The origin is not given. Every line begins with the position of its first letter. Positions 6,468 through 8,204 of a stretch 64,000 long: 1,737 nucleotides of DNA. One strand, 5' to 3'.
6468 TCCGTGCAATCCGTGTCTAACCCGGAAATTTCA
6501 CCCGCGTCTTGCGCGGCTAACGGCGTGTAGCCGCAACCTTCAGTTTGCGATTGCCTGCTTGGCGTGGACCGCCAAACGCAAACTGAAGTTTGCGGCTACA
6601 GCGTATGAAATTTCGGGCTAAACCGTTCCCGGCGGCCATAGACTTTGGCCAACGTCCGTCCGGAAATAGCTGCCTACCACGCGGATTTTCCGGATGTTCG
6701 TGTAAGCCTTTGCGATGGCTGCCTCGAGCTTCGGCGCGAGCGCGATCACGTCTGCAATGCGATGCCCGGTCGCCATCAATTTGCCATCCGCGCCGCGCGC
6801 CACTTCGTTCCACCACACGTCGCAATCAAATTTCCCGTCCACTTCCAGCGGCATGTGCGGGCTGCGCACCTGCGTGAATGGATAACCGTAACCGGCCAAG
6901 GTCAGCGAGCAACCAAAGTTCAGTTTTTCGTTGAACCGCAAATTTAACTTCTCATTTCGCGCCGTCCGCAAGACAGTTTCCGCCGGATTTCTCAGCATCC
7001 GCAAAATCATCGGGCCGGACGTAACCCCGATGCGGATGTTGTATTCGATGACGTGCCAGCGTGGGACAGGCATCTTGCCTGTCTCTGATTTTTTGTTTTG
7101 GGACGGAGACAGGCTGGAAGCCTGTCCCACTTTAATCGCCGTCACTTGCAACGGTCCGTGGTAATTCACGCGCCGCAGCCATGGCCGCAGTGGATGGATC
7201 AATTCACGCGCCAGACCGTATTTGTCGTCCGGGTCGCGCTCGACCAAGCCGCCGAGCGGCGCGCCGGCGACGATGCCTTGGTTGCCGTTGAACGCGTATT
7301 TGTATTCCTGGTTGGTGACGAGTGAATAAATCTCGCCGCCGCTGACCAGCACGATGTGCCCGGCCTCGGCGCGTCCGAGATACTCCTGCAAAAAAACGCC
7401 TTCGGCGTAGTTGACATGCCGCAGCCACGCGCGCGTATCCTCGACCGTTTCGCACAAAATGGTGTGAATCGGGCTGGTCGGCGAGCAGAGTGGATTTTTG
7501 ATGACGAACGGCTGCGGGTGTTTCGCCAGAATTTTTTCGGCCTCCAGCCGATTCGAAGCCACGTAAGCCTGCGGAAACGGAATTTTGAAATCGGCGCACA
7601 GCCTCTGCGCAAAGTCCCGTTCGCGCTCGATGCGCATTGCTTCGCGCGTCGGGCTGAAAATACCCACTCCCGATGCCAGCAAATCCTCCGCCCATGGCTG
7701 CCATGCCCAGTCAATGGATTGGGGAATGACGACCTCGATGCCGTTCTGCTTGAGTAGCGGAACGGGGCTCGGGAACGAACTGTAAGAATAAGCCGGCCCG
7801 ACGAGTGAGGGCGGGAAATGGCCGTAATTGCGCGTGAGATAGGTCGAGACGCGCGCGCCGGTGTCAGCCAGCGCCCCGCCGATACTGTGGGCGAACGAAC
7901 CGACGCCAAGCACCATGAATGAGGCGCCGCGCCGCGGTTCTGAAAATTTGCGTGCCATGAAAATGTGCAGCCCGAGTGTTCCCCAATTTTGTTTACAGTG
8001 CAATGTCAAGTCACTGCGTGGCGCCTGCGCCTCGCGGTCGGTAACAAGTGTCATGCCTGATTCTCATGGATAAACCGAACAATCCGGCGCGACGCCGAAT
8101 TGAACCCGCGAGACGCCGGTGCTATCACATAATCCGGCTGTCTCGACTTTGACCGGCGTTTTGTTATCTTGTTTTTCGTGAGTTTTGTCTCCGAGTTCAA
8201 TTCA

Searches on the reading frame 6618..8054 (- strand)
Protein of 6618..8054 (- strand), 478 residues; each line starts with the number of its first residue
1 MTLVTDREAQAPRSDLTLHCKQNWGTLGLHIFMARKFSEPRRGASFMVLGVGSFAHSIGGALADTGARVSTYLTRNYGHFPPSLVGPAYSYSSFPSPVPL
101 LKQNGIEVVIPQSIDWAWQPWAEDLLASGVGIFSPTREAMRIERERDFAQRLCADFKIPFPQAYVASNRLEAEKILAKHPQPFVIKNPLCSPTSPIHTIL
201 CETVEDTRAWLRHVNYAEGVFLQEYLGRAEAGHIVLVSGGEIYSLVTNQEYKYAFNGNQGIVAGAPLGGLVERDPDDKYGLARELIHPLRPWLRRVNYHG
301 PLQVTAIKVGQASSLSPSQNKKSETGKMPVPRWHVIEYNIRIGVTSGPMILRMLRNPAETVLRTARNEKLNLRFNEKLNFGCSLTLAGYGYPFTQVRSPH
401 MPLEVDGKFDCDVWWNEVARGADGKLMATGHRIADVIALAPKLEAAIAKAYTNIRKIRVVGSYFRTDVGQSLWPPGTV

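Call 7: search_protein_families(library=pfam, proteins=[window:6618-8054:-], max_evalue=1)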
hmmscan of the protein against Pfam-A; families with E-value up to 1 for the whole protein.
window:6618-8054:- (478 aa): 2 families
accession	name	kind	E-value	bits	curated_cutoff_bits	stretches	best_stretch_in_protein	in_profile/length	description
PF02843.22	GARS_C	-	1.1e-09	38.9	34.8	1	385-470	5-91/92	Phosphoribosylglycinamide synthetase, C domain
PF01071.24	GARS_A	-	9.4e-05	22.8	27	1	146-264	3-127/194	Phosphoribosylglycinamide synthetase, ATP-grasp (A) domain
